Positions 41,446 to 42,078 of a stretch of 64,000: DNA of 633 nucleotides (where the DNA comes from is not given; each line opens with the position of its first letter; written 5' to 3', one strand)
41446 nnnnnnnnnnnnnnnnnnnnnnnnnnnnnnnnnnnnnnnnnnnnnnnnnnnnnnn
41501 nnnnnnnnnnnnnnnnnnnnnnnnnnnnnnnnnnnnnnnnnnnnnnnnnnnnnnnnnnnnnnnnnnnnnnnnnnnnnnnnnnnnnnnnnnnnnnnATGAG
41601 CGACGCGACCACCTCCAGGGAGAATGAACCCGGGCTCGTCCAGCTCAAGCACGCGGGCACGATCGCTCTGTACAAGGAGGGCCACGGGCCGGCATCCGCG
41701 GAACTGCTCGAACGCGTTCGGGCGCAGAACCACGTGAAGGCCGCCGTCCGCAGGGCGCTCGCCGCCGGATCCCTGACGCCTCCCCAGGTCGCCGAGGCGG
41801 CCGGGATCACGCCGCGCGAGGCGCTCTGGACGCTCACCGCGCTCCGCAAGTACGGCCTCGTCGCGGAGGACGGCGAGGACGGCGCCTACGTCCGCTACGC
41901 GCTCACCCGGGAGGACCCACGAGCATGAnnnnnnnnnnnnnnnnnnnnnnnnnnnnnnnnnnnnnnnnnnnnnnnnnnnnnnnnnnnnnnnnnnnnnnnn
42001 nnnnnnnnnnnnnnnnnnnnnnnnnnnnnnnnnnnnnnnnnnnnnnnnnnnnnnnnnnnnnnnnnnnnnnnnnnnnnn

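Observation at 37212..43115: DsrE - TusA - free MvhD-like - QmoABC-like module with no APS reductase in the window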

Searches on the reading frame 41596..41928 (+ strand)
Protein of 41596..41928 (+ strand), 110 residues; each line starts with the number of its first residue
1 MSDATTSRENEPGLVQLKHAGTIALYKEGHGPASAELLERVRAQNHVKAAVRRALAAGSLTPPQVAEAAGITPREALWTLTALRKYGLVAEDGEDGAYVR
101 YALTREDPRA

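Call 3: search_protein_families(library=pfam, proteins=[window:41596-41928:+], max_evalue=0.01)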
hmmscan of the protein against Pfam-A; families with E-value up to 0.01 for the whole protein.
window:41596-41928:+ (110 aa): 1 family
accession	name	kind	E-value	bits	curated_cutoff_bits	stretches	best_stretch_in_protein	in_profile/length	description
PF12840.13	HTH_20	-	0.00013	22.3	27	1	50-90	8-49/51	Helix-turn-helix domain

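Call 4: search_protein_families(library=ncbifam, proteins=[window:41596-41928:+], max_evalue=0.01)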
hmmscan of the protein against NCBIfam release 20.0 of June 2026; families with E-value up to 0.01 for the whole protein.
window:41596-41928:+ (110 aa): 1 family
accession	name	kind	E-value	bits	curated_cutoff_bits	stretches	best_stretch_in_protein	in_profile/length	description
NF033788.1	HTH_metalloreg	subfamily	0.0014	18.4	55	1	50-107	15-72/77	metalloregulator ArsR/SmtB family transcription factor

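Call 51: search_solved_structures(query=A1, max_evalue=10, show_alignments=2)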
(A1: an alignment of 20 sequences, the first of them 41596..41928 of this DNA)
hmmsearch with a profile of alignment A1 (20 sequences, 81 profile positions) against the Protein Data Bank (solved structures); distinct sequences matched with E-value up to 10: 27.
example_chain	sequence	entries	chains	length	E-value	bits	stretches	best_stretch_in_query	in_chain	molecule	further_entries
8vd6_A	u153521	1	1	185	5.3e-08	35.9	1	15-51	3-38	CAP REPEAT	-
2lkp_A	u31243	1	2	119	0.027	17.7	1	22-68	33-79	HTH-type transcriptional regulator NmtR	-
2kko_A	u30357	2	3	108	0.054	16.7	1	20-76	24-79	POSSIBLE TRANSCRIPTIONAL REGULATORY PROTEIN (POSSIBLY ARSR-FAMILY) | Possible transcriptional regulatory arsR-family protein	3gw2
1uly_A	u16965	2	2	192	0.064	16.5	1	20-67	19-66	hypothetical protein PH1932 | hypothetical transcription regulator protein, PH1932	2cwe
8v2q_A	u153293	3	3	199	0.066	16.4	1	5-49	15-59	Charged multivesicular body protein 1b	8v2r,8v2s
7wdq_A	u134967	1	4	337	0.1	15.8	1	24-64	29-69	SAM-dependent MTHB methyltransferase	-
7wdw_A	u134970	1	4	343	0.1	15.8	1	24-64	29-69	DSYB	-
6e8g_T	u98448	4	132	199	0.13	15.5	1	5-49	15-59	Charged multivesicular body protein 1b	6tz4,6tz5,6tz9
2jsc_A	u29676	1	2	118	0.2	14.8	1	22-79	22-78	Transcriptional regulator Rv1994c/MT2050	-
5cwg_A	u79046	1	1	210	0.26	14.5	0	13-73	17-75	Designed helical repeat protein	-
3jth_A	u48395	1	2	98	0.29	14.3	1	4-78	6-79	Transcription activator HlyU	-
3jc1_Ab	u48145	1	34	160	0.32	14.2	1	5-49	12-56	Charged multivesicular body protein 1b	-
5znx_A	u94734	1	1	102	0.33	14.2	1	4-78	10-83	Transcriptional activator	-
9dbp_B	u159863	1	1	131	0.36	14.1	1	13-63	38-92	REST corepressor 1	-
6vyp_N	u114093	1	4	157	0.61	13.3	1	14-63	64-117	REST corepressor 1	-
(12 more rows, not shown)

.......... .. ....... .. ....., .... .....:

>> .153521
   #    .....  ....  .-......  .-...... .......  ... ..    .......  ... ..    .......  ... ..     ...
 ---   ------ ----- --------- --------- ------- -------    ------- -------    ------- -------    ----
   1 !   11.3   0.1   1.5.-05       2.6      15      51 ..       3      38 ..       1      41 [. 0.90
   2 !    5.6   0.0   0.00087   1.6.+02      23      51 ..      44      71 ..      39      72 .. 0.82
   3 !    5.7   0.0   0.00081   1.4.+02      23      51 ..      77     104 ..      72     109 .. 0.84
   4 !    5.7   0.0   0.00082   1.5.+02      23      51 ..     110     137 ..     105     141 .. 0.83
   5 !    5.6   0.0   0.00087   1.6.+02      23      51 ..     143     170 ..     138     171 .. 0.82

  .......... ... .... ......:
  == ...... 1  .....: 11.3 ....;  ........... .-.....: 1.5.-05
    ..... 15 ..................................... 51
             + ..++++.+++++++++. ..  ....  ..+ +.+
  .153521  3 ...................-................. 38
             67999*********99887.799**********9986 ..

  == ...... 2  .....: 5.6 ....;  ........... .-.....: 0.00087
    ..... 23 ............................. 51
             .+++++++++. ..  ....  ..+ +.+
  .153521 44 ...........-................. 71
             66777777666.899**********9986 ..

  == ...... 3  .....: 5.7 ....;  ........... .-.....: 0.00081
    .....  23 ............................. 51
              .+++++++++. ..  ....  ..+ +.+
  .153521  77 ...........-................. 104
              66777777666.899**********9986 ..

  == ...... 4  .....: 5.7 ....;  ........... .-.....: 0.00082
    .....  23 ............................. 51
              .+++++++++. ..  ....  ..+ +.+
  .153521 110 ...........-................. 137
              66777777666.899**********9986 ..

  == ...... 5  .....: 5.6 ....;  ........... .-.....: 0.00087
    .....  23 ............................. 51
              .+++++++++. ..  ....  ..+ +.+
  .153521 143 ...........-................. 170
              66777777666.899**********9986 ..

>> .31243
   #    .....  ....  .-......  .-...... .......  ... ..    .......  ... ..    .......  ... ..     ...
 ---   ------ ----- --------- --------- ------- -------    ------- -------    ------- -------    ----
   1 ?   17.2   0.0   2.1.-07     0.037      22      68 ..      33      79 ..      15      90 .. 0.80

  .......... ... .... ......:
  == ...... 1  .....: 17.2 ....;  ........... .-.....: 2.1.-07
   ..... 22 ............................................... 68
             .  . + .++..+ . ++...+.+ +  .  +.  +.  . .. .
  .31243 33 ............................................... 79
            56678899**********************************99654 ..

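Call 57: find_homologous_proteins(query=window:41596-41928:+, max_evalue=0.001)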
Query window:41596-41928:+ (110 aa): 31 proteins with E <= 0.001 among 145 candidates.
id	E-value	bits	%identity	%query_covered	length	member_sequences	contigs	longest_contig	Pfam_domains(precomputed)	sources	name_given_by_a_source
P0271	1.1e-63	230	100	100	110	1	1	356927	-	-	-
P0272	4.7e-40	154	78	85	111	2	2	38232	-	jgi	jgi:hypothetical protein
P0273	2.0e-39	152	74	100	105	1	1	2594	-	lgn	-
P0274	4.1e-39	151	83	85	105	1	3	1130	-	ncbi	-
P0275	4.7e-39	151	81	85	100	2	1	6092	-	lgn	-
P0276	9.9e-39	150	72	91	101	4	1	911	-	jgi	jgi:hypothetical protein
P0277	3.8e-37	145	70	95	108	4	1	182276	-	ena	-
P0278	5.0e-37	144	81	78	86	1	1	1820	-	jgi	jgi:hypothetical protein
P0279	7.4e-37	144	75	85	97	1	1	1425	-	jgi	jgi:gamma-glutamylcysteine synthetase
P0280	1.6e-36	143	74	90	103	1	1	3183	-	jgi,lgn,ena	-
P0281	7.8e-36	141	69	95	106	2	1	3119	-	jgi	jgi:hypothetical protein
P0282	8.7e-36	140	74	85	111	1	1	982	-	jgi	jgi:hypothetical protein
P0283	8.9e-36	140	78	81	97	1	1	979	-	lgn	-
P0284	2.2e-35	139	73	85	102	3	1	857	-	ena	-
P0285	3.0e-35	139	75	85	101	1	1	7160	-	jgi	jgi:hypothetical protein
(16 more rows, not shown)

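Call 65: predict_structure(alignment_id=A3)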
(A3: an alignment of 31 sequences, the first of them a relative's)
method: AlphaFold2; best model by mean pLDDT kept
length: 110 residues; sequences in the alignment: 31
mean_pLDDT: 84.2   pTM: 0.67
mean pLDDT of the five models: 84.2, 84.0, 84.0, 83.5, 83.2
residues with pLDDT >= 90: 73; 70-90: 12; 50-70: 9; < 50: 16
segments of 3 or more residues with pLDDT < 50: 1-4, 7-17
pLDDT, mean of each block of 10 residues (from residue 1): 47 48 87 93 96 96 98 98 95 95 73
secondary structure, 60 per line:
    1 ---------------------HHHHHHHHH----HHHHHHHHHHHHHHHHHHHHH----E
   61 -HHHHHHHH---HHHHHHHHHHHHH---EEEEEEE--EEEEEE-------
elements in order: H22-30 H35-55 H62-69 H73-85 E89-95 E98-103

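Call 67: fold_search(model_id=the predicted structure, library=pdb)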
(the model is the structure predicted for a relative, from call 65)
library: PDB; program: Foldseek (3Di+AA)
matches with E <= 10: 1868; with E <= 0.001: 3
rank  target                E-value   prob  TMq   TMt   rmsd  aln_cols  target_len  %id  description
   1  4omz_B                6.5e-04  1.00  0.48  0.53   6.7        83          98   17  Crystal Structure of NolR from Sinorhizobium fredii (released 2014-04-16)
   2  1smt_A                7.8e-04  1.00  0.45  0.50   7.0        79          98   22  SMTB REPRESSOR FROM SYNECHOCOCCUS PCC7942 (released 1997-12-03)
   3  4yif_C                9.5e-04  1.00  0.48  0.39   2.0        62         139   19  Crystal structure of Rv0880 (released 2015-06-10)
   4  5yhx_N                1.1e-03  1.00  0.48  0.37   1.8        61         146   21  Structure of Lactococcus lactis ZitR, wild type (released 2017-12-06)
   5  1r23_A                1.2e-03  1.00  0.45  0.47   6.7        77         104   23  Crystal structure of the cyanobacterial metallothionein repressor SmtB in the Zn1-form (one Zn(II) per dimer) (released 2004-05-18)
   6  6fi9_A                1.4e-03  1.00  0.44  0.35   2.8        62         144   24  Crystal Structure of a zinc-responsive MarR family member, Lactococcus lactis ZitR (released 2019-02-20)
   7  5jls                  1.5e-03  1.00  0.48  0.40   6.3        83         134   18  Crystal Structure of Adhesin competence repressor (AdcR) from Streptococcus pyogenes (C-terminally His tagged) (released 2017-05-03)
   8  1r1t_B                2.0e-03  1.00  0.46  0.50   7.0        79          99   22  Crystal structure of the cyanobacterial metallothionein repressor SmtB in the apo-form (released 2004-05-18)
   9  1smt_B                2.0e-03  1.00  0.45  0.49   8.0        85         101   22  SMTB REPRESSOR FROM SYNECHOCOCCUS PCC7942 (released 1997-12-03)
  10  5yi0_A                2.2e-03  1.00  0.46  0.36   2.1        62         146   24  Structure of Lactococcus lactis ZitR, C30AH42A mutant (released 2017-12-06)
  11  4yif_B                2.2e-03  1.00  0.48  0.38   5.2        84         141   17  Crystal structure of Rv0880 (released 2015-06-10)
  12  4a6d                  2.2e-03  1.00  0.47  0.16   6.7        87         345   20  Crystal structure of human N-acetylserotonin methyltransferase (ASMT) in complex with SAM (released 2012-11-07)
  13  5aip_A                2.2e-03  1.00  0.45  0.37  13.4       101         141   27  Crystal structure of NadR in complex with 4-hydroxyphenylacetate (released 2016-03-02)
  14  5yhx_A                2.3e-03  1.00  0.48  0.37   2.1        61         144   21  Structure of Lactococcus lactis ZitR, wild type (released 2017-12-06)
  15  5yhy                  2.6e-03  1.00  0.49  0.38   2.5        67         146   21  Structure of Lactococcus lactis ZitR, C30S mutant (released 2017-12-06)
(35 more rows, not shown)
